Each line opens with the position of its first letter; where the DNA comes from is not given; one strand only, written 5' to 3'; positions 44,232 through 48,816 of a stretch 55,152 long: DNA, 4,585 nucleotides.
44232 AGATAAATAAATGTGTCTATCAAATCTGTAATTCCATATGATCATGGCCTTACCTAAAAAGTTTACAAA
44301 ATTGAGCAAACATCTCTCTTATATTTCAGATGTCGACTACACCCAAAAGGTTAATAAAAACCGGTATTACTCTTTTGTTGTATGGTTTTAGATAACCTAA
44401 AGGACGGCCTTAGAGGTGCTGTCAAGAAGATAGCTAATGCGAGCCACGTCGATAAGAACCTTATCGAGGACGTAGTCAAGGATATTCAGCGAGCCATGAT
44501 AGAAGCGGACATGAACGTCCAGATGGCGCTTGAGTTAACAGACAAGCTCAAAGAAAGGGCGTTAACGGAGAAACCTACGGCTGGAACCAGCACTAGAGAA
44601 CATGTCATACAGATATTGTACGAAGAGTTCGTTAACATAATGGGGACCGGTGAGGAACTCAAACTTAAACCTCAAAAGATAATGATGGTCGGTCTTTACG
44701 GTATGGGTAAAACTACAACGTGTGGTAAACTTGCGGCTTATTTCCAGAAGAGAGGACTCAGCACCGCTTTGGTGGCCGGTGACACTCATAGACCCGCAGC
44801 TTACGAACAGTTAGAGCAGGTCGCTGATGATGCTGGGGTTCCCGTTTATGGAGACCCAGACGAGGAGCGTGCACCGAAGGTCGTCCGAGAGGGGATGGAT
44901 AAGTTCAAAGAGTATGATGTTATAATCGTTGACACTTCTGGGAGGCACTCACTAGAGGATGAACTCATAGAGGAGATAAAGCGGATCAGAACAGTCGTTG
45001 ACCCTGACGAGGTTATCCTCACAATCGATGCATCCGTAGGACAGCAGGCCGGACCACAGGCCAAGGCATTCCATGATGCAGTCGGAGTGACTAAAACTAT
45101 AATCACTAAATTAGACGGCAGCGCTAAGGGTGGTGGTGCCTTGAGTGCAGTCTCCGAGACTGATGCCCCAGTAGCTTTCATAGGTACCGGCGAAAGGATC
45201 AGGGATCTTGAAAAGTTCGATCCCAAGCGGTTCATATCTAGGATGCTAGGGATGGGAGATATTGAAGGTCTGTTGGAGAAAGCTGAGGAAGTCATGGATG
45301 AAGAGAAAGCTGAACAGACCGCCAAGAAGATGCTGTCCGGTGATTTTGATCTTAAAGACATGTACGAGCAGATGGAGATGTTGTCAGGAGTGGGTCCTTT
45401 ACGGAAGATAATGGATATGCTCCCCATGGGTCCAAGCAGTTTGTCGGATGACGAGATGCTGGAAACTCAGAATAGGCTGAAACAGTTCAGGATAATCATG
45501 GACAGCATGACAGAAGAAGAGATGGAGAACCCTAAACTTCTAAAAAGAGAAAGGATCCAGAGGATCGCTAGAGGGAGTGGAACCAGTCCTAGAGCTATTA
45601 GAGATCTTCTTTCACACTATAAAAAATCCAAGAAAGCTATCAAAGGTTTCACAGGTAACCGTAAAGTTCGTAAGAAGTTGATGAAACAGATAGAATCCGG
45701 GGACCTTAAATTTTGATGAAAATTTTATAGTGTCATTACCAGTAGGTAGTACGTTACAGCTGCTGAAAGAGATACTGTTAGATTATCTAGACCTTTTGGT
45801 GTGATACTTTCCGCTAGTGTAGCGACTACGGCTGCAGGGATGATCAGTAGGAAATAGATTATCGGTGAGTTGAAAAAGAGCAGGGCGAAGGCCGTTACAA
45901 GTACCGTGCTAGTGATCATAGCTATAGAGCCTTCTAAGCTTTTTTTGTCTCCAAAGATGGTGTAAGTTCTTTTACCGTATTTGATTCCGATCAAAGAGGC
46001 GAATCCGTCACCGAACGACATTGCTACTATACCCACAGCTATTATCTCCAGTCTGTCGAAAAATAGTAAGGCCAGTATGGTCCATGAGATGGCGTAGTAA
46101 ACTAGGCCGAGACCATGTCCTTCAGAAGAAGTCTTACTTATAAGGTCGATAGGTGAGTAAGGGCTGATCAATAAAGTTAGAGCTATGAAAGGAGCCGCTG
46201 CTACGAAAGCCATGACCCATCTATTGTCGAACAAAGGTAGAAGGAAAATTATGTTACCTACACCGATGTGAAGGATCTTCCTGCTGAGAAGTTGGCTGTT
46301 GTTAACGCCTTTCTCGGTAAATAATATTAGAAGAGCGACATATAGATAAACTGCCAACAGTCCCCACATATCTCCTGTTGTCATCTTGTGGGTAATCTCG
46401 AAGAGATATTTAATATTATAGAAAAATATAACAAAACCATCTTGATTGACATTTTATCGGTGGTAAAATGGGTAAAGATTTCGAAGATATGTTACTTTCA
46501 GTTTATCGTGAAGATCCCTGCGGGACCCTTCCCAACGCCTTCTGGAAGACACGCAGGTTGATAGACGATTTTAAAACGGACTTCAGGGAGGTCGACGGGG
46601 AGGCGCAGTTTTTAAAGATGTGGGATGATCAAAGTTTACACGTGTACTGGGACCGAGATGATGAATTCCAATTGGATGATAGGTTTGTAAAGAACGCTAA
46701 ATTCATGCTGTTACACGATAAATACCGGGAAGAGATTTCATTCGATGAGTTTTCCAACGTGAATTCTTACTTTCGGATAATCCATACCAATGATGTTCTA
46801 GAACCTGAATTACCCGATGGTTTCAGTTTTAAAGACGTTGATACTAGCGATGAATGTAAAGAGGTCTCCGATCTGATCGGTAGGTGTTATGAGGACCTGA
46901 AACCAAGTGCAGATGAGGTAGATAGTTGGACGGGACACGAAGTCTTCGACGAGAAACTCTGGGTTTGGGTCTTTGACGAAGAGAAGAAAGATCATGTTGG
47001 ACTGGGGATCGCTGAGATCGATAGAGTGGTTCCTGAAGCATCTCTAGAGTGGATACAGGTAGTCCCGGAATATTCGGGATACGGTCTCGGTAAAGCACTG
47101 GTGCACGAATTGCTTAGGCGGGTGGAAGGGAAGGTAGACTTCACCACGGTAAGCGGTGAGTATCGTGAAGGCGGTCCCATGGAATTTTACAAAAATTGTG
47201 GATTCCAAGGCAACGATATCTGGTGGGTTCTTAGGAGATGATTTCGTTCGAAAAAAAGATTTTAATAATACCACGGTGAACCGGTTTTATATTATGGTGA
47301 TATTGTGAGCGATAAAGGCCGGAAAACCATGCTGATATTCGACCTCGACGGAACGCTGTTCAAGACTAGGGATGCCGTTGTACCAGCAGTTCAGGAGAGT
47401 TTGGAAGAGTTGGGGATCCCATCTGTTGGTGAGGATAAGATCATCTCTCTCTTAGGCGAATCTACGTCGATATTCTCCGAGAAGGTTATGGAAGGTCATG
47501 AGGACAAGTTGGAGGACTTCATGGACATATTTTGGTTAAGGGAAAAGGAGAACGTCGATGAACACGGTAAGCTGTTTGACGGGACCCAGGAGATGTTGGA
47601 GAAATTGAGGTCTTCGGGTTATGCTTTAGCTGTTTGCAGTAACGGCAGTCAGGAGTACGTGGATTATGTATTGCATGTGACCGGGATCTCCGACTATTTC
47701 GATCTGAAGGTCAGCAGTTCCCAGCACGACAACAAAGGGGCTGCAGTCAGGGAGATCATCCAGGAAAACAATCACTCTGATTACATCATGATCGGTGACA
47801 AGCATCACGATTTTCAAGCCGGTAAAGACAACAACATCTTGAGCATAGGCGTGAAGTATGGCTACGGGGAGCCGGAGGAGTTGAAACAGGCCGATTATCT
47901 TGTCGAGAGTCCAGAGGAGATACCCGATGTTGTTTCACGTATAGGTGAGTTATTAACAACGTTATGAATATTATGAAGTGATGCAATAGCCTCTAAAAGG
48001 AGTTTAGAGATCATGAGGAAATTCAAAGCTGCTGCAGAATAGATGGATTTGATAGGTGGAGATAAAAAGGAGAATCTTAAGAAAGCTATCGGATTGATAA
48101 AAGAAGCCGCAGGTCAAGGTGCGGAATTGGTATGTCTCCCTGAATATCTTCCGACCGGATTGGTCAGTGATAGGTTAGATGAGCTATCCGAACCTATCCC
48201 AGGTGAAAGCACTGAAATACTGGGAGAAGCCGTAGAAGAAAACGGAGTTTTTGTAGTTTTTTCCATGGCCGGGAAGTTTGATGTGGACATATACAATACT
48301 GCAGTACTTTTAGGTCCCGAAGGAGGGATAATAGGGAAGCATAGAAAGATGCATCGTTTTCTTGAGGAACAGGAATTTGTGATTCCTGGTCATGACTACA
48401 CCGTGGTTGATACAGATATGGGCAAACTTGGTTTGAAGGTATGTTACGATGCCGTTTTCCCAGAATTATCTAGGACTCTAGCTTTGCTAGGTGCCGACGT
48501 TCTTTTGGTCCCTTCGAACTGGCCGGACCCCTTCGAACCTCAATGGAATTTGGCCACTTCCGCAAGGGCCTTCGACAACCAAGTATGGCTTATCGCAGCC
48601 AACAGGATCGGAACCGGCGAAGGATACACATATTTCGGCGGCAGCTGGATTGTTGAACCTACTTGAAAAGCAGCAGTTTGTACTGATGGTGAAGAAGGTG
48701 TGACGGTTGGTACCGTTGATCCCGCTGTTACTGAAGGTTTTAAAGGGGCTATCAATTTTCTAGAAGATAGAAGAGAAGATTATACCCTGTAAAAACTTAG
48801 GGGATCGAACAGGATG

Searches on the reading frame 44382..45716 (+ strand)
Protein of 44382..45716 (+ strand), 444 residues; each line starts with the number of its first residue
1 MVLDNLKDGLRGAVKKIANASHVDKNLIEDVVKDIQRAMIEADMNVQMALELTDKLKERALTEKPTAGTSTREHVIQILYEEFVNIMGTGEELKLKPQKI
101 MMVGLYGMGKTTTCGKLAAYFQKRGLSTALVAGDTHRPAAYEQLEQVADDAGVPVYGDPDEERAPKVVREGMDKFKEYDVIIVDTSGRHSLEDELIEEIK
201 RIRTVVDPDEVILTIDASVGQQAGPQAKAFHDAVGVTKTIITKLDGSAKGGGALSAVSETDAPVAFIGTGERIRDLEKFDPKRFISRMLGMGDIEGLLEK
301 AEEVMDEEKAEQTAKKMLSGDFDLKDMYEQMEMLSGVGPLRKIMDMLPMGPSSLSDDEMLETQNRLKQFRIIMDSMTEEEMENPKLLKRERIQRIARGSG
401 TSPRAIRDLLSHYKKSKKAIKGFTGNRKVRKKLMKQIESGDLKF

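Call 8: search_protein_families(library=pfam, proteins=[window:44382-45716:+])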
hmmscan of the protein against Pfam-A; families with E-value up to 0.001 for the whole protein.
window:44382-45716:+ (444 aa): 4 families
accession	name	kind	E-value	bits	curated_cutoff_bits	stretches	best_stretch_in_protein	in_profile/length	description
PF00448.28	SRP54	-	9.3e-72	241.2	22.7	1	98-290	2-196/196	SRP54-type protein, GTPase domain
PF02978.25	SRP_SPB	-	9.9e-28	96.8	27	1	321-419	1-90/91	Signal peptide binding domain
PF02881.24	SRP54_N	-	1.1e-15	58.1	22.4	1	6-82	1-74/75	SRP54-type protein, helical bundle domain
PF01656.29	CbiA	-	0.00027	21.3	25.4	1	107-222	9-54/125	CobQ/CobB/MinD/ParA nucleotide binding domain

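Call 43: find_related_loci(query=window:44382-45716:+, collection=genome_contigs, flank=1000)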
Query window:44382-45716:+ (444 aa) in genome_contigs; peptide patterns used: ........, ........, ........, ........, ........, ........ (x = any residue, [..] = any of these).
150 stretches matched a pattern; 115 encode a relative of the query (tblastn E <= 1e-3); the best 80 are kept; 80 distinct loci.
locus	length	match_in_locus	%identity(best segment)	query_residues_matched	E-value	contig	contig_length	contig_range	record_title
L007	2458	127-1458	94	1-444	0e+0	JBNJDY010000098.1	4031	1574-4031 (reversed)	MAG: Thermoplasmatota archaeon isolate Y23_30dBSe4.bin.148 NODE_36369_length_4031_cov_22.176246, whole genome shotgun se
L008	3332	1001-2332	93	1-444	0e+0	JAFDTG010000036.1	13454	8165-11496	MAG: Candidatus Saliniplasma halalkaliphilum isolate HAP6 k141_1054076_length_13454_cov_35.9749, whole genome shotgun se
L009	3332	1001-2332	91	1-444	0e+0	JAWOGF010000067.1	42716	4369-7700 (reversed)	MAG: Candidatus Saliniplasma sp. isolate BLK6-3.bin.216 k191_1092362, whole genome shotgun sequence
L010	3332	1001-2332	90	1-444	0e+0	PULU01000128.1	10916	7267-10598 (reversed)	MAG: Thermoplasmata archaeon isolate B1Sed10_34 B1-Sed10-C8325, whole genome shotgun sequence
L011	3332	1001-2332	80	1-444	0e+0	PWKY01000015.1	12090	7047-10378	MAG: Thermoplasmata archaeon isolate CSSed10_214 CS-Sed10-C12808, whole genome shotgun sequence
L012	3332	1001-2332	80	1-444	0e+0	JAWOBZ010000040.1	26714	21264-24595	MAG: Thermoplasmata archaeon isolate BLK3-3.bin.4 k191_325749, whole genome shotgun sequence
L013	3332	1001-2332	79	1-444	0e+0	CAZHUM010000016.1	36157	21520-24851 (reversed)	MAG TPA_asm: uncultured Thermoplasmata archaeon isolate SRP141376_co2_322 genome assembly, contig: NODE_2580_length_3615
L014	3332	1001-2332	78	1-444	0e+0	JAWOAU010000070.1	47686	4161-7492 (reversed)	MAG: Thermoplasmata archaeon isolate BLK2-2.bin.13 k191_633216, whole genome shotgun sequence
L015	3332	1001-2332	79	1-444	0e+0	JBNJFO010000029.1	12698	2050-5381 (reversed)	MAG: Thermoplasmatota archaeon isolate Y22_60dBSe2.bin.73 NODE_6042_length_12698_cov_6.335185, whole genome shotgun sequ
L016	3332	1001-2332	77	1-444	0e+0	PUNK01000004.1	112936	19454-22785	MAG: Thermoplasmata archaeon isolate B1Sed10_191R1 B1-Sed10-C36, whole genome shotgun sequence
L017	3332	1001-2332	78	1-444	0e+0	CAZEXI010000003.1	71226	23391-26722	MAG TPA_asm: uncultured Thermoplasmata archaeon isolate ERP127260_co1_32 genome assembly, contig: NODE_65_length_71226_c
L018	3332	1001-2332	78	1-444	0e+0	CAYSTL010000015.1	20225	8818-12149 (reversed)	MAG TPA_asm: uncultured Thermoplasmata archaeon isolate ERP127260_co1_34 genome assembly, contig: NODE_1091_length_20225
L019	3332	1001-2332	78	1-444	0e+0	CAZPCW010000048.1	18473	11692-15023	MAG TPA_asm: uncultured Thermoplasmata archaeon isolate ERP127260_co1_37 genome assembly, contig: NODE_1272_length_18473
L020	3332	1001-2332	79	1-444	0e+0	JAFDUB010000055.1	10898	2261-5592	MAG: Thermoplasmata archaeon isolate HAP27 k141_1012539_length_10898_cov_18.5058, whole genome shotgun sequence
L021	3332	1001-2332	78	1-444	0e+0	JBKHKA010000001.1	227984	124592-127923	MAG: Candidatus Aenigmatarchaeota archaeon isolate D5M12_30 NODE_7_length_227984_cov_26.219134, whole genome shotgun seq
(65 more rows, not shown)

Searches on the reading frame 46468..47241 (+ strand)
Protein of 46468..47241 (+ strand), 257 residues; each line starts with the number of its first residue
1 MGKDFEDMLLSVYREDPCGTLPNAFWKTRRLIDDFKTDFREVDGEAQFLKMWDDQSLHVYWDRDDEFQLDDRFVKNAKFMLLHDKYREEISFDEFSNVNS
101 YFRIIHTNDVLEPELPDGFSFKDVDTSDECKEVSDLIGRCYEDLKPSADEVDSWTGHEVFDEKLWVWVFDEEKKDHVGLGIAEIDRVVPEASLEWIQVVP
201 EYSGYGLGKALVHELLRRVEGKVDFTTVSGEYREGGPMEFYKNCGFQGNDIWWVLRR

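Call 8: search_protein_families(library=pfam, proteins=[window:46468-47241:+])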
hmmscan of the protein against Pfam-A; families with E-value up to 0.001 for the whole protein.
window:46468-47241:+ (257 aa): 2 families
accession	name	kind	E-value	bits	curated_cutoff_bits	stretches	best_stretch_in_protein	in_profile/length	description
PF13508.13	Acetyltransf_7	-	7.7e-07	29.8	27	1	166-247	5-83/84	Acetyltransferase (GNAT) domain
PF00583.31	Acetyltransf_1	-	2.8e-06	28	20.7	1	134-246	5-116/116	Acetyltransferase (GNAT) family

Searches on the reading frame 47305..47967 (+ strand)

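Call 8: search_protein_families(library=pfam, proteins=[window:47305-47967:+])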
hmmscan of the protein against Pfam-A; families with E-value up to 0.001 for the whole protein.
window:47305-47967:+ (220 aa): 7 families
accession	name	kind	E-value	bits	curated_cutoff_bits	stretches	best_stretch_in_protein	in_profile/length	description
PF13419.12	HAD_2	-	1.2e-29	104.2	23.8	1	10-183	1-178/178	Haloacid dehalogenase-like hydrolase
PF00702.32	Hydrolase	-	1.3e-19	71.7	26.4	1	10-175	4-189/191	haloacid dehalogenase-like hydrolase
PF12710.13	HAD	-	1.7e-11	45.3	27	1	11-173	2-188/189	haloacid dehalogenase-like hydrolase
PF13344.12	Hydrolase_6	-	1.5e-06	28.6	27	0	87-164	12-87/101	Haloacid dehalogenase-like hydrolase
PF13242.12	Hydrolase_like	-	5.4e-06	26.7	22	1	152-200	14-69/75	HAD-hyrolase-like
PF03031.24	NIF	-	9.3e-06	25.8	21.8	0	92-181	41-131/160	NLI interacting factor-like phosphatase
PF08282.18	Hydrolase_3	-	0.00011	22.5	20.9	0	10-36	1-27/255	haloacid dehalogenase-like hydrolase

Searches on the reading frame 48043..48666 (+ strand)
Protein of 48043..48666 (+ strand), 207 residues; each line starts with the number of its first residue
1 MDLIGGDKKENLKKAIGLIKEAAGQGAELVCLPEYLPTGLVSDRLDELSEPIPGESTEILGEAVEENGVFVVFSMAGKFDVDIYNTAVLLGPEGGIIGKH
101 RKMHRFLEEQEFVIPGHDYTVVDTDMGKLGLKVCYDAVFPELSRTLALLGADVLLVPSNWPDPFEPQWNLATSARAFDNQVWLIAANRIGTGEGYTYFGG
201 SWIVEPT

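Call 8: search_protein_families(library=pfam, proteins=[window:48043-48666:+])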
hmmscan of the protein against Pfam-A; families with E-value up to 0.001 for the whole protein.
window:48043-48666:+ (207 aa): 1 family
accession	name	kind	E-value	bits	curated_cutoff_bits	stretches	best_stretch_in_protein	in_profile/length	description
PF00795.27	CN_hydrolase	-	2.8e-46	158.4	23.2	1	7-206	13-226/256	Carbon-nitrogen hydrolase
